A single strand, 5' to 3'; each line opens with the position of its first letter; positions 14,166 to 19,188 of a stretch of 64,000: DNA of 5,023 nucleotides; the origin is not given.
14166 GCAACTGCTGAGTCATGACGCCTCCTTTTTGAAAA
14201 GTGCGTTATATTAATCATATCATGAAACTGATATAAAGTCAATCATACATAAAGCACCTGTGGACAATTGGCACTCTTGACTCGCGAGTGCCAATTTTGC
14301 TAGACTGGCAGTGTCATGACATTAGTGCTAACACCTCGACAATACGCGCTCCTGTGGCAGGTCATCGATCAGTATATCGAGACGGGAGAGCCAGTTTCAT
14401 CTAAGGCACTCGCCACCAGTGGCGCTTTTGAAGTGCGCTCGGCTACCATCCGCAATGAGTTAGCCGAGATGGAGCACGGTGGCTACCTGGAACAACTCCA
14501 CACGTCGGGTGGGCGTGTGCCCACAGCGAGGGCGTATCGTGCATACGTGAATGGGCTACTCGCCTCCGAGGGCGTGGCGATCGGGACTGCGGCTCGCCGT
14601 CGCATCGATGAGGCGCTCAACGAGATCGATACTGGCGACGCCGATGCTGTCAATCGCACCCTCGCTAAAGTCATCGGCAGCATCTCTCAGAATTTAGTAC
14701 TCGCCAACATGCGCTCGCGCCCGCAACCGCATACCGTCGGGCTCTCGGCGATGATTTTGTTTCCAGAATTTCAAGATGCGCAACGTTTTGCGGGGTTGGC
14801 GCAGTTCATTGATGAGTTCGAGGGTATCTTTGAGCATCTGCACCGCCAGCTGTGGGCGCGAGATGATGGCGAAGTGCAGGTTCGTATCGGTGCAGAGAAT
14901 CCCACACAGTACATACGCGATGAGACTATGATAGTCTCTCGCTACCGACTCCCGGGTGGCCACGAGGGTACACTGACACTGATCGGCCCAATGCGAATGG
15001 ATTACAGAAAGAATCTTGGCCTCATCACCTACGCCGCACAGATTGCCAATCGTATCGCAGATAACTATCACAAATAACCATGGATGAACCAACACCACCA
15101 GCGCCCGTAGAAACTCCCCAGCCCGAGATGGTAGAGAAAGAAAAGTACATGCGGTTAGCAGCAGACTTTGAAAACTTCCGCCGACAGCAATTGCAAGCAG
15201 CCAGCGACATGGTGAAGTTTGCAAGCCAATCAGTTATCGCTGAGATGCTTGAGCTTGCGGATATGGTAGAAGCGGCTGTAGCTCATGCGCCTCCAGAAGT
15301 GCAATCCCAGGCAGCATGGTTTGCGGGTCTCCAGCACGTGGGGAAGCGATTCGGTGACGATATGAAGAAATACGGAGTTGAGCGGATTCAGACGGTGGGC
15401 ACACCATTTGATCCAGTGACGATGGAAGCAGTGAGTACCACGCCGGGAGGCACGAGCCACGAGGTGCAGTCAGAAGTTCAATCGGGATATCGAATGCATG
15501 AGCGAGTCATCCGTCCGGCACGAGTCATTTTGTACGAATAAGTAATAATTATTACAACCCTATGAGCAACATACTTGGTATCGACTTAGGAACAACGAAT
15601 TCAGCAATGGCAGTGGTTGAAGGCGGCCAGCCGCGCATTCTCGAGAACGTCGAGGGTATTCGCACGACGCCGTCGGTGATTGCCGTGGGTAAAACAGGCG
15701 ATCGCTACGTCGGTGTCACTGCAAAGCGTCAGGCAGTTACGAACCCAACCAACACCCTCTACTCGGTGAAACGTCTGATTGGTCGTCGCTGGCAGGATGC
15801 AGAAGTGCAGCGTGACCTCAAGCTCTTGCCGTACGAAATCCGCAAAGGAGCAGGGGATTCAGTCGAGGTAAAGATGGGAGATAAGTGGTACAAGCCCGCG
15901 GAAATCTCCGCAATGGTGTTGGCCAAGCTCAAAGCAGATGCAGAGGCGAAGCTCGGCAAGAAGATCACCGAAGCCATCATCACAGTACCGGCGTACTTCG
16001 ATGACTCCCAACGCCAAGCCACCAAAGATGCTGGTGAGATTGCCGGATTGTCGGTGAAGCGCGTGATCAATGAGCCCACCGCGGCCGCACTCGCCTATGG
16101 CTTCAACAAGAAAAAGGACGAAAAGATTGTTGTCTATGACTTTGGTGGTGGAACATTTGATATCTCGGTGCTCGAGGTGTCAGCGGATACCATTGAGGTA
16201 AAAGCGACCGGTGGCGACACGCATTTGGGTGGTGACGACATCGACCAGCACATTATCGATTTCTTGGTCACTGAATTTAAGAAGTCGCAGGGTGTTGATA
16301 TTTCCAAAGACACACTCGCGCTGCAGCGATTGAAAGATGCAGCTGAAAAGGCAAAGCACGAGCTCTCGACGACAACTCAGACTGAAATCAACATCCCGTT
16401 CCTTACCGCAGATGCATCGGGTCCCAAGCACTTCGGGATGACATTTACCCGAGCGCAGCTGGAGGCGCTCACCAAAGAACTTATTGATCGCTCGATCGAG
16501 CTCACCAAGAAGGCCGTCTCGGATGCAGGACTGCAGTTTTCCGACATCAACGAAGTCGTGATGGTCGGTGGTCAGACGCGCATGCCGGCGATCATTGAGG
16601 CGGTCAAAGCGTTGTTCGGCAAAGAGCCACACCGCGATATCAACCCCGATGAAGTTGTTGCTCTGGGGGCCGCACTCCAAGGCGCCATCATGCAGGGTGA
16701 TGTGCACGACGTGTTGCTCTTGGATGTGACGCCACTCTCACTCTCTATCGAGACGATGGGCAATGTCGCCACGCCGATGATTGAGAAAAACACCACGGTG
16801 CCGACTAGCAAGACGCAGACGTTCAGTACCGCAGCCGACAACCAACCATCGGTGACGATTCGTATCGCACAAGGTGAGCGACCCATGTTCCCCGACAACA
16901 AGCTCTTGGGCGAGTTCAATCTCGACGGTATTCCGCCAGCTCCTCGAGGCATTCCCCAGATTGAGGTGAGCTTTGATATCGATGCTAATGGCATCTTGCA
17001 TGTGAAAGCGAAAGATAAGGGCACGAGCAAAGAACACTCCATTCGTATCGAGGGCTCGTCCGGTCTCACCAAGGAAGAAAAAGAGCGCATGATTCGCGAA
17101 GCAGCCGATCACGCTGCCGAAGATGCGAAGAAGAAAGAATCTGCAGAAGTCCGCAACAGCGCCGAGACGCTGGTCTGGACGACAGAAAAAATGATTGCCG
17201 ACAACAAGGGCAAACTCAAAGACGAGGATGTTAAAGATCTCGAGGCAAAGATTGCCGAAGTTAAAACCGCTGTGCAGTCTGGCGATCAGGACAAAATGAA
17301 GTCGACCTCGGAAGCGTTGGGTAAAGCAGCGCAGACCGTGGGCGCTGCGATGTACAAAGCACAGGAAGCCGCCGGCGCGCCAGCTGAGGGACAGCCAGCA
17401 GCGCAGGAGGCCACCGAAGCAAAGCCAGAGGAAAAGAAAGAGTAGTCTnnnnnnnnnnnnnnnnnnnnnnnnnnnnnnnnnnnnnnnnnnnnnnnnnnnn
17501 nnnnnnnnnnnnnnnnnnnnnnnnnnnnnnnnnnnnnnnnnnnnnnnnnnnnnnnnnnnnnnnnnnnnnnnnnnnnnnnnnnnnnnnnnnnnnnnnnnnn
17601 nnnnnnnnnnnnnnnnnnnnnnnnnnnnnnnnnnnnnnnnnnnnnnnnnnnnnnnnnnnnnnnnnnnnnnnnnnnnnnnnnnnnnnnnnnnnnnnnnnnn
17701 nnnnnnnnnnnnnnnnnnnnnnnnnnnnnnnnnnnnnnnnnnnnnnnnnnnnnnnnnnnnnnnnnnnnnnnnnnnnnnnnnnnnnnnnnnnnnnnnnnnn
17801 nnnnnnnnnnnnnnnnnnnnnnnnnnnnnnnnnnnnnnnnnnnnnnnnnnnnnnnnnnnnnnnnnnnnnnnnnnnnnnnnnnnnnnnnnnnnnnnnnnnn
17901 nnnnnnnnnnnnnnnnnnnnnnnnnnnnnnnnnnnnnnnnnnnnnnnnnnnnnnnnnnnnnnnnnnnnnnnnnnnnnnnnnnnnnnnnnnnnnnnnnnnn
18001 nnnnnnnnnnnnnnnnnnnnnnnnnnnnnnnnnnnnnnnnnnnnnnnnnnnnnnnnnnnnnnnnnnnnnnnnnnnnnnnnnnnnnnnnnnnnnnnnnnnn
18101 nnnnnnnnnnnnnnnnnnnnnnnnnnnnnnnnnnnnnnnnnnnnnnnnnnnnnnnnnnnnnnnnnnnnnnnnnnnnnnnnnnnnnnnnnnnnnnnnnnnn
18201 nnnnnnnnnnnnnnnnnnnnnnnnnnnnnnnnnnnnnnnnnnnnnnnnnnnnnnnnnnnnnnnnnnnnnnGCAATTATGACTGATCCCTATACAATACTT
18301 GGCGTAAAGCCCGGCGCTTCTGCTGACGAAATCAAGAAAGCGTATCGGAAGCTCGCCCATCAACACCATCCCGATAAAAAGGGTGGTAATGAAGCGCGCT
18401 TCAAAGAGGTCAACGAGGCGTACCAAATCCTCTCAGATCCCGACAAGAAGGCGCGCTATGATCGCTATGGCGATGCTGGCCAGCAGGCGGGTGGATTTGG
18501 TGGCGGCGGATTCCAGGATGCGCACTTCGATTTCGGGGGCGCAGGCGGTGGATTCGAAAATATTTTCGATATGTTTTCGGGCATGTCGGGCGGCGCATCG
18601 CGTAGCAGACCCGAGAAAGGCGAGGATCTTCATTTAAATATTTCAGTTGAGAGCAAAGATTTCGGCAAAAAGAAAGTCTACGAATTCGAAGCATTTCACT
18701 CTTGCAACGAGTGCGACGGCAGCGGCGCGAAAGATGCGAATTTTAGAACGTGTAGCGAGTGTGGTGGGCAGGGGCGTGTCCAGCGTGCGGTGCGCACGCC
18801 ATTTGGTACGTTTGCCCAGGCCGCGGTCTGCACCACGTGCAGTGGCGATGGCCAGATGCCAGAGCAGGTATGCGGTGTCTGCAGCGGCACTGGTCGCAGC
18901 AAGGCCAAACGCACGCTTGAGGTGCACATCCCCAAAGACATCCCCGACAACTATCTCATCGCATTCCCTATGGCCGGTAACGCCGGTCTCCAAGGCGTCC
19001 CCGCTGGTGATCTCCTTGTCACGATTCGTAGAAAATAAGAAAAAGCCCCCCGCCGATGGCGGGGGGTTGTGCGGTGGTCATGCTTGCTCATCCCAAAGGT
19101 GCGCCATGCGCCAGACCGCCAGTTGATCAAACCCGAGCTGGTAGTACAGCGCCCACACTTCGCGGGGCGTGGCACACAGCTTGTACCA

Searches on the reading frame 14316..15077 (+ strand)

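Call 57: search_protein_families(library=pfam, proteins=[window:14316-15077:+], max_evalue=0.001)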
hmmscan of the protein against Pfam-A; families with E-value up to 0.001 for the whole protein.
window:14316-15077:+ (253 aa): 2 families
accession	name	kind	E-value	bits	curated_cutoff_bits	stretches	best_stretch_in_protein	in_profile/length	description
PF01628.27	HrcA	-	1.8e-19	71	22.2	1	99-232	89-213/215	HrcA protein C terminal domain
PF03444.21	HrcA_DNA-bdg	-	0.00076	19.5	21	0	5-76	2-72/79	Winged helix-turn-helix transcription repressor, HrcA DNA-binding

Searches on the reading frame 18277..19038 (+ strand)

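Call 57: search_protein_families(library=pfam, proteins=[window:18277-19038:+], max_evalue=0.001)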
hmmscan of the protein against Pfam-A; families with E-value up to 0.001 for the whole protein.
window:18277-19038:+ (253 aa): 3 families
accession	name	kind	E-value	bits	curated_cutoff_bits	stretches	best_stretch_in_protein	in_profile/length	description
PF00226.36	DnaJ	-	6.8e-25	87.4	27.8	1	3-62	1-63/63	DnaJ domain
PF00684.25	DnaJ_CXXCXGXG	-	9.2e-13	48.7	32.7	1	143-206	1-65/65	DnaJ central domain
PF01556.23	DnaJ_C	-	6.8e-07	29.9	26.6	1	120-252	5-72/152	DnaJ C terminal domain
